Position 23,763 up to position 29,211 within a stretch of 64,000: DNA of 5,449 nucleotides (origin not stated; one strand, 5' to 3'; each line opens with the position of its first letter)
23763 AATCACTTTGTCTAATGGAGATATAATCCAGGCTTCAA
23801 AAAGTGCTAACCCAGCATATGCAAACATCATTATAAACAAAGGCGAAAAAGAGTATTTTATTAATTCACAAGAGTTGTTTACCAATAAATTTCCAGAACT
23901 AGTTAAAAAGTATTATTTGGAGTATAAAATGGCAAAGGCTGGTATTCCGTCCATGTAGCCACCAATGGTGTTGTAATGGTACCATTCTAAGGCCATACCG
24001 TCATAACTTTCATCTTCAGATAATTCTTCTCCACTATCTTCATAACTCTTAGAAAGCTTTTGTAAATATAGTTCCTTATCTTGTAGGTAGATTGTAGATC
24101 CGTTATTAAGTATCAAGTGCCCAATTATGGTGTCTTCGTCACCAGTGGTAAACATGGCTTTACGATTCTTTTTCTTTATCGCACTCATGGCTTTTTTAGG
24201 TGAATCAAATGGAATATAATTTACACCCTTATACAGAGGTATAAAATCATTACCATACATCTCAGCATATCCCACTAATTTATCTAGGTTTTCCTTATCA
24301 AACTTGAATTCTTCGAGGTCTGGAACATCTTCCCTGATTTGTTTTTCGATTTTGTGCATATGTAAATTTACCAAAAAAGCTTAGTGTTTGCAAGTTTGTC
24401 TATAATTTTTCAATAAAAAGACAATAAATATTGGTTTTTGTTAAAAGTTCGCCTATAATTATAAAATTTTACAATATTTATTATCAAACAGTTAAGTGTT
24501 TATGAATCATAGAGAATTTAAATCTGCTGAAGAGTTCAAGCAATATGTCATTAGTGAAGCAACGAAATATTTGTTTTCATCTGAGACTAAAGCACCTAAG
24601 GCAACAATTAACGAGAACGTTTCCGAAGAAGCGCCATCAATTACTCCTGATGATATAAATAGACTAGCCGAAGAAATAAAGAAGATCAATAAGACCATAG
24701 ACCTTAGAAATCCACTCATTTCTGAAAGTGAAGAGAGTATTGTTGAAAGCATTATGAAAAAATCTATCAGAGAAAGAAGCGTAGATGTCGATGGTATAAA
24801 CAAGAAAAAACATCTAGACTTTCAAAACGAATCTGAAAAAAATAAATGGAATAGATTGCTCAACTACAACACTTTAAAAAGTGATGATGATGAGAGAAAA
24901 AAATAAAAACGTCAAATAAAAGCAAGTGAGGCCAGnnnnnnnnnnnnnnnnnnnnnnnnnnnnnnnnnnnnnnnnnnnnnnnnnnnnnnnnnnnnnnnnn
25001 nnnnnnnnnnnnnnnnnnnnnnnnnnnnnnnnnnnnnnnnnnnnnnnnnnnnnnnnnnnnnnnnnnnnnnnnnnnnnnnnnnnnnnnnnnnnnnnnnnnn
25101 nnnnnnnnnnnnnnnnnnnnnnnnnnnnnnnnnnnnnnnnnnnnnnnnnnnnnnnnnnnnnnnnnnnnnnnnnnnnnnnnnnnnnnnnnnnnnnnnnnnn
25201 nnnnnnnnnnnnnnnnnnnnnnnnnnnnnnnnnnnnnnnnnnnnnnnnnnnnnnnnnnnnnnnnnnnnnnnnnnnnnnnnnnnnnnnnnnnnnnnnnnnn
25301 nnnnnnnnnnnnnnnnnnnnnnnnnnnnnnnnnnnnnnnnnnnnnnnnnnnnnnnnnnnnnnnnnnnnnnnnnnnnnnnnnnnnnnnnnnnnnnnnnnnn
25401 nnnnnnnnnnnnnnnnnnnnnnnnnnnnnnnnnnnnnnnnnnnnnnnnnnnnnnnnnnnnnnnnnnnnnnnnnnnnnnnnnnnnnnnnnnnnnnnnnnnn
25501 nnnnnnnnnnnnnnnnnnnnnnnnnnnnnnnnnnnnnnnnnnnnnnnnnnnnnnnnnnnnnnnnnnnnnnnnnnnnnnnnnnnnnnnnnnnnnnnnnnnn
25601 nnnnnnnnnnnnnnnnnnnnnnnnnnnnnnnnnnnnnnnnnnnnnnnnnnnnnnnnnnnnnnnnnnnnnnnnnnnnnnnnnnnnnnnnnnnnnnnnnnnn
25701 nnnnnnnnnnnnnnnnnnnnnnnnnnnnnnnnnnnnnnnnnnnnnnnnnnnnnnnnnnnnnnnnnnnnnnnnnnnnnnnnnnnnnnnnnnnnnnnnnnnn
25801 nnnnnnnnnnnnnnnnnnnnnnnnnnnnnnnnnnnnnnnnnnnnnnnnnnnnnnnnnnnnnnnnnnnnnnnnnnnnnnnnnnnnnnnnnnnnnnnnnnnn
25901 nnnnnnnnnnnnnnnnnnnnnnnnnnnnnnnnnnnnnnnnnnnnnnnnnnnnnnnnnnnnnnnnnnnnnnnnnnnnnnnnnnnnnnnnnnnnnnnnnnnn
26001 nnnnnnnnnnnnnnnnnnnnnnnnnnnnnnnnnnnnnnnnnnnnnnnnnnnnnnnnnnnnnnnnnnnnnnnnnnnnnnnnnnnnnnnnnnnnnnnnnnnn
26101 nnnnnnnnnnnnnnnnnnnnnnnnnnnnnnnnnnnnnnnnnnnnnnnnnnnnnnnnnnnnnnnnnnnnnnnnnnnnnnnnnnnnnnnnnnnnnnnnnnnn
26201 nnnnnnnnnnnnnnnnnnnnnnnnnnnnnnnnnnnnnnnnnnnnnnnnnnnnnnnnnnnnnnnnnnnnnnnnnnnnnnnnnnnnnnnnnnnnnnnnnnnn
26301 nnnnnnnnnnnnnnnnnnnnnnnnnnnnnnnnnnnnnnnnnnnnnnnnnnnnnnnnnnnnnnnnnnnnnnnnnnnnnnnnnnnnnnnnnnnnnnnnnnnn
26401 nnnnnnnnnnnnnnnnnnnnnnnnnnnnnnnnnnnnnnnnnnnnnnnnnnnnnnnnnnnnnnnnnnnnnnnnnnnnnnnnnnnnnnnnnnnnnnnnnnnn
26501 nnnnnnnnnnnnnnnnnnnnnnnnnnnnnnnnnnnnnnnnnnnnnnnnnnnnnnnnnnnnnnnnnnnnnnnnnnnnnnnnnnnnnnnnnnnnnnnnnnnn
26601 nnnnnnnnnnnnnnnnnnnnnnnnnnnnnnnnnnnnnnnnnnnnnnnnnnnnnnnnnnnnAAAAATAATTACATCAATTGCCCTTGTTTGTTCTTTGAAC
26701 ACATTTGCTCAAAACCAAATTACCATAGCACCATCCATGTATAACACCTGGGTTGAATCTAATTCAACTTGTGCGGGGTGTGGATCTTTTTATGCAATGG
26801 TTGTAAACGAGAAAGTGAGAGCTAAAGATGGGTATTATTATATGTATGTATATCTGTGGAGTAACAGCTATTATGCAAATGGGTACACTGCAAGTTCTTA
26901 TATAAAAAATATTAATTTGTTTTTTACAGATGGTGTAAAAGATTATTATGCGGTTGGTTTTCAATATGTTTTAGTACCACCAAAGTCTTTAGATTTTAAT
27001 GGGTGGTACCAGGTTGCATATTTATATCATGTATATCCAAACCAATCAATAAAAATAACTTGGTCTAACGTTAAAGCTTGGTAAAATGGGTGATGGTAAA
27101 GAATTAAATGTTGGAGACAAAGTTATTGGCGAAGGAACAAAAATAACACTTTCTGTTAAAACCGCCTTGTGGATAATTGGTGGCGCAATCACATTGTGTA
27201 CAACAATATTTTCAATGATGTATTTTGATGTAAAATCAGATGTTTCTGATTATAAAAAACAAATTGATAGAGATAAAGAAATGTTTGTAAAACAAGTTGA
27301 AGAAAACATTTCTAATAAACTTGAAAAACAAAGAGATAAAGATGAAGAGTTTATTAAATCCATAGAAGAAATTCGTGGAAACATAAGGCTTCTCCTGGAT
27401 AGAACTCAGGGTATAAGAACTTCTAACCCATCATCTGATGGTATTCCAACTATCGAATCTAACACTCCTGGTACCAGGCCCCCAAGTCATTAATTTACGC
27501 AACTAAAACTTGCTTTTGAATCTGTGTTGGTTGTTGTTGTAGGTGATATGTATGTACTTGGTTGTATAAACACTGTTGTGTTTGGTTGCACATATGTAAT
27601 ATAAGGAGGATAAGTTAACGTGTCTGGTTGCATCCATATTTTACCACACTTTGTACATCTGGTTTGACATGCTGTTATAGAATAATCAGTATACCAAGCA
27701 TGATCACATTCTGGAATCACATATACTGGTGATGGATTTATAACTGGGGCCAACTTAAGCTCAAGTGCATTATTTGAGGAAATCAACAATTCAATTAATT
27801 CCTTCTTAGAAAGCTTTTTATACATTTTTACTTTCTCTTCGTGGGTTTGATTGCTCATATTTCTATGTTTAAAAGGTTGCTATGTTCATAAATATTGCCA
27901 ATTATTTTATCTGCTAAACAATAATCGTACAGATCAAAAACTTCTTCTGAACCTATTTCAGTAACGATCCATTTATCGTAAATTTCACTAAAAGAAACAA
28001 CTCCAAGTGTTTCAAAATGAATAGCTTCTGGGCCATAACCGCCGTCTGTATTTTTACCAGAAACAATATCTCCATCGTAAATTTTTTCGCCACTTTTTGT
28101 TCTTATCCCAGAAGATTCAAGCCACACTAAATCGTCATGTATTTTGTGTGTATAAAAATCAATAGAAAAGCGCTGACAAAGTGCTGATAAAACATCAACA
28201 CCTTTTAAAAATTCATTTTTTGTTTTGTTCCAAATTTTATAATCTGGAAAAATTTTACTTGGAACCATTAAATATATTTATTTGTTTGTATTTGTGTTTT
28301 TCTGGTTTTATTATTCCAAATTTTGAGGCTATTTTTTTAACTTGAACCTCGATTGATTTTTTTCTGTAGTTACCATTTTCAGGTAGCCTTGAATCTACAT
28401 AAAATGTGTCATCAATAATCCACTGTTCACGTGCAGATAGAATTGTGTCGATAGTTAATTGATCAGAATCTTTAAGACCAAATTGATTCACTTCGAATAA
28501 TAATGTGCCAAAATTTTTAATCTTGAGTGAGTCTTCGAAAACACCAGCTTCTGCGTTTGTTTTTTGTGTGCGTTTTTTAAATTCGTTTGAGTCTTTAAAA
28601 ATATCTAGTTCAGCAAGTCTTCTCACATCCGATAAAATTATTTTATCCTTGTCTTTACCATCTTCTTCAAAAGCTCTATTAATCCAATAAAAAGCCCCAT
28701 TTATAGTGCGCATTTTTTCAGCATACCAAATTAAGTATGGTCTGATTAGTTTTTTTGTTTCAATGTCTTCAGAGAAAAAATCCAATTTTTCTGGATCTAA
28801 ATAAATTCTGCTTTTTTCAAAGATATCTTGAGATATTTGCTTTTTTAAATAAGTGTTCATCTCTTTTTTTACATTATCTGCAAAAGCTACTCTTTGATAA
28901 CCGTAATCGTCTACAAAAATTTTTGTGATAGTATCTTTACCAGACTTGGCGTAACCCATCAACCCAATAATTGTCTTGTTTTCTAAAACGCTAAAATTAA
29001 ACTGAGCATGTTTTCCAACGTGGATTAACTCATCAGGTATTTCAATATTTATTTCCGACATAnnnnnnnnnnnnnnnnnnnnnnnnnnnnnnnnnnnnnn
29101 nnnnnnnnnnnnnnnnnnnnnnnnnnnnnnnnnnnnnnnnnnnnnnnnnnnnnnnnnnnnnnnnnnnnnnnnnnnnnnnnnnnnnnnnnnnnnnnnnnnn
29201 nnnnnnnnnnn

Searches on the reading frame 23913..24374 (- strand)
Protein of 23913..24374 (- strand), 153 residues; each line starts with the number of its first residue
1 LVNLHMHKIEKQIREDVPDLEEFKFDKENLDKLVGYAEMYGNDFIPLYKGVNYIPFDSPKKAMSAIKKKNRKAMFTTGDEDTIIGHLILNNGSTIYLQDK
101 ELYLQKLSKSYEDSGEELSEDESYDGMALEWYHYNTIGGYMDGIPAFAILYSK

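Call 15: search_protein_families(library=phrogs, proteins=[window:23913-24374:-], max_evalue=0.001)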
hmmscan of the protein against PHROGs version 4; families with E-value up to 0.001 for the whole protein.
window:23913-24374:- (153 aa): 1 family
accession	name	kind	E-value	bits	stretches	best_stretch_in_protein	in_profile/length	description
phrog_13182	-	unknown function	0.00049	21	1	30-150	43-152/166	-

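Call 16: search_protein_families(library=pfam, proteins=[window:23913-24374:-], max_evalue=0.01)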
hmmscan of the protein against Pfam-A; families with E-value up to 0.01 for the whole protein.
window:23913-24374:- (153 aa): 1 family
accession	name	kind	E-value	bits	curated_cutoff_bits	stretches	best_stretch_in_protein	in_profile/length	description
PF13246.12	Cation_ATPase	-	0.00024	21.5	21.7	1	47-85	45-86/91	Cation transport ATPase (P-type)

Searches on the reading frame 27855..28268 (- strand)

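Call 15: search_protein_families(library=phrogs, proteins=[window:27855-28268:-], max_evalue=0.001)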
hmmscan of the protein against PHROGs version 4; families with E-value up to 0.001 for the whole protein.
window:27855-28268:- (137 aa): 1 family
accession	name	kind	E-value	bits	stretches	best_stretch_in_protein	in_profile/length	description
phrog_98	-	unknown function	3e-12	47.5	1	8-133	28-150/208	-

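Call 16: search_protein_families(library=pfam, proteins=[window:27855-28268:-], max_evalue=0.01)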
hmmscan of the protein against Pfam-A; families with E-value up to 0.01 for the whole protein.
window:27855-28268:- (137 aa): 1 family
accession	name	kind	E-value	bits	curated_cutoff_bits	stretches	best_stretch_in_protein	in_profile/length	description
PF09643.15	YopX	-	3e-08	34.2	22.4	1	40-133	41-127/128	YopX protein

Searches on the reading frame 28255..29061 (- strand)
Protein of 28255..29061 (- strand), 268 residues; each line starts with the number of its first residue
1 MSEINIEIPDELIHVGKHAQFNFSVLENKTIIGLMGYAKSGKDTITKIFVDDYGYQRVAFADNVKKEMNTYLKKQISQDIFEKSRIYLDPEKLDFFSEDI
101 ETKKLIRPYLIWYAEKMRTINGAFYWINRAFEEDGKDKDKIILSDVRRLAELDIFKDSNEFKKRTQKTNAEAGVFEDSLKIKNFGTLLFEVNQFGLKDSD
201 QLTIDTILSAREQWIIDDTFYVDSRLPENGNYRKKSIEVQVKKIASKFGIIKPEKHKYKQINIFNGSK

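Call 15: search_protein_families(library=phrogs, proteins=[window:28255-29061:-], max_evalue=0.001)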
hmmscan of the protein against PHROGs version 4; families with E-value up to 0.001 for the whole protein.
window:28255-29061:- (268 aa): 1 family
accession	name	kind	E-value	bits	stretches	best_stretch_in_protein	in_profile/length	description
phrog_139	-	other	2e-20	74.5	1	23-158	77-208/342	deoxynucleoside monophosphate kinase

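Call 16: search_protein_families(library=pfam, proteins=[window:28255-29061:-], max_evalue=0.01)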
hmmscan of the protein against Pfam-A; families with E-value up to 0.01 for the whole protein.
window:28255-29061:- (268 aa): 2 families
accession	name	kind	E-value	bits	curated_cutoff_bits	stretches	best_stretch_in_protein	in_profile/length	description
PF04275.20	P-mevalo_kinase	-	1.4e-06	28.7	33.8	1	36-158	3-111/114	Phosphomevalonate kinase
PF21448.3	DNMK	-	1e-05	25.7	27.1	1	31-75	2-46/232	Deoxynucleotide monophosphate kinase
